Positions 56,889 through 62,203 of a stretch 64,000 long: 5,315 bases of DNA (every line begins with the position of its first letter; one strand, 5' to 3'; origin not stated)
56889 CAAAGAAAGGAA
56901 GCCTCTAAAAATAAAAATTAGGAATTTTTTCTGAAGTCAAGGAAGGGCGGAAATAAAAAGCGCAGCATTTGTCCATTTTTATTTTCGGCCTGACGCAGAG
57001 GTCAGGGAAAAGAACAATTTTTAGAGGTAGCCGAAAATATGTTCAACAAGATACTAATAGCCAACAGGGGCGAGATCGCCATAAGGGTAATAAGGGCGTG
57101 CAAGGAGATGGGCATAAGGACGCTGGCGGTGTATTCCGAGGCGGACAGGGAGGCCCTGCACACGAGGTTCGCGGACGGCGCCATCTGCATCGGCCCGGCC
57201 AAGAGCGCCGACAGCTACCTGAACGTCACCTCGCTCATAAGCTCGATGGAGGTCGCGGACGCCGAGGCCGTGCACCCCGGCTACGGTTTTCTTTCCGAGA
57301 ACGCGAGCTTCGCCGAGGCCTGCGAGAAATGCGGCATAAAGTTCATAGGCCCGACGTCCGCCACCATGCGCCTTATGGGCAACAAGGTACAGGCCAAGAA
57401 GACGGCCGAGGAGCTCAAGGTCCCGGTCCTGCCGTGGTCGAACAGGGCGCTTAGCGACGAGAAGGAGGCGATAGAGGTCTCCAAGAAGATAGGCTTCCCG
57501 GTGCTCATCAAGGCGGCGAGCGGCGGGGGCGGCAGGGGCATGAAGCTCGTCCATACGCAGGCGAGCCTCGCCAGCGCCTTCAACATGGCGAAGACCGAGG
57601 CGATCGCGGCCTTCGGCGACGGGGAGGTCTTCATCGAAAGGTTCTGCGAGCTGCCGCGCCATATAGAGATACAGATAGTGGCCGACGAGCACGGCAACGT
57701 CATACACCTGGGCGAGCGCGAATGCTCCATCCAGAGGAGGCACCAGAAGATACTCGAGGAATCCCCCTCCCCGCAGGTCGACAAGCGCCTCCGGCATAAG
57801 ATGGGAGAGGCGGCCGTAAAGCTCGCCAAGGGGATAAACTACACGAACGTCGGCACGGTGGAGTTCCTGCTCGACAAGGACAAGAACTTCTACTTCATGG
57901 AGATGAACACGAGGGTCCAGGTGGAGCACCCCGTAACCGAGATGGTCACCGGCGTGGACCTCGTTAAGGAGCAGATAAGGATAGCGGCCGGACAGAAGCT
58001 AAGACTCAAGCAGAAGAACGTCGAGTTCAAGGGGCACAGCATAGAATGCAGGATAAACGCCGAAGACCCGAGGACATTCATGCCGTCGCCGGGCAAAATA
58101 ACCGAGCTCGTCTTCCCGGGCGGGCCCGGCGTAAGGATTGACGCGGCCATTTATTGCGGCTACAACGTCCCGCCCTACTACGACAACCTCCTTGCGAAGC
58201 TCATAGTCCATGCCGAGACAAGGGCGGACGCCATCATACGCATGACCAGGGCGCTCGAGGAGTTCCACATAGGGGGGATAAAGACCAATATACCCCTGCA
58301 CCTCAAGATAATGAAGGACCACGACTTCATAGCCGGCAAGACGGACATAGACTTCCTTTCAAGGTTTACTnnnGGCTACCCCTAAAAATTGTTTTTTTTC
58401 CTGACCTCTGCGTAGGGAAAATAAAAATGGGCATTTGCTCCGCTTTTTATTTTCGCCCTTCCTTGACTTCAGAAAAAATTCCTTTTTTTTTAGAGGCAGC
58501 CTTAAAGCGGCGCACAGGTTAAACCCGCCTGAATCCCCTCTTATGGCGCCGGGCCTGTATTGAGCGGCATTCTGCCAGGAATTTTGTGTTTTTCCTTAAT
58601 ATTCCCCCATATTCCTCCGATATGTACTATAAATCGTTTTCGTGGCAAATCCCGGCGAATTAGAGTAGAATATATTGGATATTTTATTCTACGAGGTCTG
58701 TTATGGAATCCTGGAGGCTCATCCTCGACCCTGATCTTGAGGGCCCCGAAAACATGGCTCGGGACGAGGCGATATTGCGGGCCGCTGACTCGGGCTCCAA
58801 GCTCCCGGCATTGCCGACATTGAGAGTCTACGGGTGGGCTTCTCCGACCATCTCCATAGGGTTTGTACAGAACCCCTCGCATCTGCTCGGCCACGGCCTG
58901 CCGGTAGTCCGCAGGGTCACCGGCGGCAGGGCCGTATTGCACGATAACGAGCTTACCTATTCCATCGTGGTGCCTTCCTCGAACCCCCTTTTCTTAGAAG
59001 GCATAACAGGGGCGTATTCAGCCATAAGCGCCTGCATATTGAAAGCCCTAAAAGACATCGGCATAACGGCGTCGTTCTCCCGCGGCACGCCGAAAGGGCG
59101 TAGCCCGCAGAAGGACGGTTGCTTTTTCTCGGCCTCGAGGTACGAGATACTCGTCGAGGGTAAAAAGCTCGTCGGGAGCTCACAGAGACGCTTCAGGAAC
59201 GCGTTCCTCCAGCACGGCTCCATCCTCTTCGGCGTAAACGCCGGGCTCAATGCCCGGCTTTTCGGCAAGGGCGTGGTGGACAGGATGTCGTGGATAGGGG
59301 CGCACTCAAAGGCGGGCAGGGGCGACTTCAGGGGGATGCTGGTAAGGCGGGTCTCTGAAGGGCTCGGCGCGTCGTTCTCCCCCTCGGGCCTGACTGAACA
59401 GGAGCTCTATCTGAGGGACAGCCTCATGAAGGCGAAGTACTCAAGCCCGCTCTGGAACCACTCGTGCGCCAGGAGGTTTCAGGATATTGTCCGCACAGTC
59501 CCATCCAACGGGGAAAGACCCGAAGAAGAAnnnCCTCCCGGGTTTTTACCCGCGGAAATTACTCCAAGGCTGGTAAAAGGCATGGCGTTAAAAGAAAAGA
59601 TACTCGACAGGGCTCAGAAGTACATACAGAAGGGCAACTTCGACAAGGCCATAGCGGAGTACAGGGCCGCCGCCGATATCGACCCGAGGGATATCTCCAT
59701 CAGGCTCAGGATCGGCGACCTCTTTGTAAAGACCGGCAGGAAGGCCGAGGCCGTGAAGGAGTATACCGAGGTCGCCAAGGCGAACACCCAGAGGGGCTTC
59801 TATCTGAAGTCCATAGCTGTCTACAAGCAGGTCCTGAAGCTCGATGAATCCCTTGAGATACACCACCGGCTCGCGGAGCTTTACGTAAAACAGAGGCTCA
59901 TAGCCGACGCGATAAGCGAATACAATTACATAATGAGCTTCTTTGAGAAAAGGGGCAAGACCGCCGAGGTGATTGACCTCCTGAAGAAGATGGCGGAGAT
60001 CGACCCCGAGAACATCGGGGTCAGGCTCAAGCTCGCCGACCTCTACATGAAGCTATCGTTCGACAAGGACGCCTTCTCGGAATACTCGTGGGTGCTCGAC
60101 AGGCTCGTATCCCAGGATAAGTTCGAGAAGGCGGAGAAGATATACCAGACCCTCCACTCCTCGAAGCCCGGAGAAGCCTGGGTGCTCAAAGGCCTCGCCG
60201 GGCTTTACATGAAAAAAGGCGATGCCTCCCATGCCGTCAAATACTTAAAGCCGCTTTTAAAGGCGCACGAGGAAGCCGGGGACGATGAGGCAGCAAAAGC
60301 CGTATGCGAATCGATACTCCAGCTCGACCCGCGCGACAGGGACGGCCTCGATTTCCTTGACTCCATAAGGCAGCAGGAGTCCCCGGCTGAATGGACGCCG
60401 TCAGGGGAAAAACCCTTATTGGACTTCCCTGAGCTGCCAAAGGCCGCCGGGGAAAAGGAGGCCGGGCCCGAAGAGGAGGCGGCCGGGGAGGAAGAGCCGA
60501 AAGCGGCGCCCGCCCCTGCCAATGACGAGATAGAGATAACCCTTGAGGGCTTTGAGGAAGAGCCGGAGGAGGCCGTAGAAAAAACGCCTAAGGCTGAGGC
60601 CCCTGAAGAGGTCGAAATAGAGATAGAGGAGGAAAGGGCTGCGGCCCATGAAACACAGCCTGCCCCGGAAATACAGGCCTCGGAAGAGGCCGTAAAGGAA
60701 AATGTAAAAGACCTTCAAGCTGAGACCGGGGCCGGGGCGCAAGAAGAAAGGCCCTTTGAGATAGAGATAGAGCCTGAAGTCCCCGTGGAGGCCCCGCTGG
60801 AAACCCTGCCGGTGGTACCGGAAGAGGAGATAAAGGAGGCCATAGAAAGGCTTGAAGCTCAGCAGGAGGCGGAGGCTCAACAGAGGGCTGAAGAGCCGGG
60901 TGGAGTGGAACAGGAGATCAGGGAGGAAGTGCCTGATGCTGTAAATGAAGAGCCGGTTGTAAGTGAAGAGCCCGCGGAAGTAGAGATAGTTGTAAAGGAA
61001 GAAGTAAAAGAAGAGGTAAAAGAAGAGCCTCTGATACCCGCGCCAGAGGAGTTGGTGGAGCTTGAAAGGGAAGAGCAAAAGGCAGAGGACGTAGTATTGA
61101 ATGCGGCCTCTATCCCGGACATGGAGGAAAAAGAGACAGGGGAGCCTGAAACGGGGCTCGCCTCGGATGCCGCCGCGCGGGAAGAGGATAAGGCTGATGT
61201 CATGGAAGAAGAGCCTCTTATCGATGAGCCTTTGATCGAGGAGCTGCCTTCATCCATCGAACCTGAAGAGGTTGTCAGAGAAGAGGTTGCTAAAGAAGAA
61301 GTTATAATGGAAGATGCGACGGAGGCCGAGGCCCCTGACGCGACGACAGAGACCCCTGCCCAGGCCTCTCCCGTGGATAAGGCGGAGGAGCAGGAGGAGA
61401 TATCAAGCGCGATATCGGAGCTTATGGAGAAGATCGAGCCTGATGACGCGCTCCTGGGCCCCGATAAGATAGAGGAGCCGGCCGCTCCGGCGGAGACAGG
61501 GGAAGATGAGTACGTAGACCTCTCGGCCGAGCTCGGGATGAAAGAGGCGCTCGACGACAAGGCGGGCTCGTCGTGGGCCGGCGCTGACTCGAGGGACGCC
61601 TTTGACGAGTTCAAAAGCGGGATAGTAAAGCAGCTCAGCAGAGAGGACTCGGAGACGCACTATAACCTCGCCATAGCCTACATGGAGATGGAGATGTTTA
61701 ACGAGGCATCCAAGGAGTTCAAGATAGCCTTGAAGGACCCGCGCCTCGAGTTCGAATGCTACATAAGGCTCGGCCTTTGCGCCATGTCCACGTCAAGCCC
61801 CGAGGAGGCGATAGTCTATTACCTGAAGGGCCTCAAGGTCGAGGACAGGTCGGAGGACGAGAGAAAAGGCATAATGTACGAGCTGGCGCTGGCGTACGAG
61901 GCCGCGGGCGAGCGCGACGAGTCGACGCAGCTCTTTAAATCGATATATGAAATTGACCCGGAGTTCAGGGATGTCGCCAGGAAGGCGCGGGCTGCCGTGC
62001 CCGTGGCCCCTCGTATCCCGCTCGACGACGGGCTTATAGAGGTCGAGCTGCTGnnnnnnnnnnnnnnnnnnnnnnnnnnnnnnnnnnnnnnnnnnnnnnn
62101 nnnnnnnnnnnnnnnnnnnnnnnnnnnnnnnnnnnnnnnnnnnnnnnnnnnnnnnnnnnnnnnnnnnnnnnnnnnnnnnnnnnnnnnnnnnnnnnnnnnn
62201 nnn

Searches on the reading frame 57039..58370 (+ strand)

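Call 66: search_protein_families(library=pfam, proteins=[window:57039-58370:+], max_evalue=0.00001)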
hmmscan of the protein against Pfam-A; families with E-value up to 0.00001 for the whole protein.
window:57039-58370:+ (444 aa): 6 families
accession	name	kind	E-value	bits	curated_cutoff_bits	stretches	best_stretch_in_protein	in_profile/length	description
PF02786.22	CPSase_L_D2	-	4.1e-78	262.2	19.8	1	116-322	2-209/211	Carbamoyl-phosphate synthase L chain, ATP binding domain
PF00289.28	Biotin_carb_N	-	4.3e-46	156.3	25.5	1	1-110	1-110/110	Biotin carboxylase, N-terminal domain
PF02785.25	Biotin_carb_C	-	5e-40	136.4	32.4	1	336-441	1-107/108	Biotin carboxylase C-terminal domain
PF07478.18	Dala_Dala_lig_C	-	3.7e-13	49.9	24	1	133-291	12-174/204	D-ala D-ala ligase C-terminus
PF02222.28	ATP-grasp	-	1.1e-12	48.5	27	1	123-293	3-163/179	ATP-grasp domain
PF08443.16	RimK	-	3.4e-06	27.2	21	0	139-313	28-185/188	RimK-like ATP-grasp domain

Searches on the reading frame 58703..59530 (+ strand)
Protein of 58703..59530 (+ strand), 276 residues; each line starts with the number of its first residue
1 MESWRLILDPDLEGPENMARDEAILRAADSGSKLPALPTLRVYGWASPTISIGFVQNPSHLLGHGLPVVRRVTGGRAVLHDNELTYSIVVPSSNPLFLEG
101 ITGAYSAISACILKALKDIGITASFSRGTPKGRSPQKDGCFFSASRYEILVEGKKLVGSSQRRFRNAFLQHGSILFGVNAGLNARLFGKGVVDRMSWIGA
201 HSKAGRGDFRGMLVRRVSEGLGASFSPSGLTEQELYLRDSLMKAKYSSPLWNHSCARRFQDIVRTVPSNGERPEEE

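Call 66: search_protein_families(library=pfam, proteins=[window:58703-59530:+], max_evalue=0.00001)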
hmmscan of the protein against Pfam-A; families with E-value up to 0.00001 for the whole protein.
window:58703-59530:+ (276 aa): 2 families
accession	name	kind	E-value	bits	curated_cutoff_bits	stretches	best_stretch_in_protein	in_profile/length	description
PF21948.1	LplA-B_cat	-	3.4e-27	96.1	27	1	16-181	4-151/200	Lipoyl protein ligase A/B catalytic domain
PF03099.24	BPL_LplA_LipB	-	2e-16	60.6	21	1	65-179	25-133/133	Biotin/lipoate A/B protein ligase family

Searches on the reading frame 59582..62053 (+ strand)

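Call 66: search_protein_families(library=pfam, proteins=[window:59582-62053:+], max_evalue=0.00001)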
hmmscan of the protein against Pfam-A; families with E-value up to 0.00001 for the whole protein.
window:59582-62053:+ (824 aa): 13 families
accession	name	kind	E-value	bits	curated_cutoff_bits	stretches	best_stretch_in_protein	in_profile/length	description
PF14559.12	TPR_19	-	3.5e-28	98.2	25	1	15-70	2-57/68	Tetratricopeptide repeat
PF07719.23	TPR_2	-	9.1e-24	82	27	0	10-37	7-34/34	Tetratricopeptide repeat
PF13428.12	TPR_14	-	8.8e-23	78.9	23.5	0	8-46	5-43/44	Tetratricopeptide repeat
PF13432.12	TPR_16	-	5.3e-19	68.8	32.7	1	8-67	1-60/65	Tetratricopeptide repeat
PF13414.12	TPR_11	-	2.2e-18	66.1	26.8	1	12-52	2-42/42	TPR repeat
PF13181.12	TPR_8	-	1.2e-16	59.8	25.7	0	14-36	11-33/34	Tetratricopeptide repeat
PF00515.34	TPR_1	-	7.4e-16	57.7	27.8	0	691-718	2-29/34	Tetratricopeptide repeat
PF13424.12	TPR_12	-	1e-11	45.3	30.1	0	178-223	23-69/77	Tetratricopeptide repeat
PF13176.12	TPR_7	-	2.9e-09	36.7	27.9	0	766-797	3-34/36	Tetratricopeptide repeat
PF14561.12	TPR_20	-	5e-08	33.6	25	0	22-93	6-73/90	Tetratricopeptide repeat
PF24575.1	TPR_Slam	-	4.4e-07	30.7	35.2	0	14-57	57-100/104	Surface lipoprotein assembly modifier, N-terminal TPR repeats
PF13174.12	TPR_6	-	6.9e-07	29.9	26.3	0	765-793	3-31/33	Tetratricopeptide repeat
PF13371.12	TPR_9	-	9.9e-06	25.9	35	0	7-40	32-65/73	Tetratricopeptide repeat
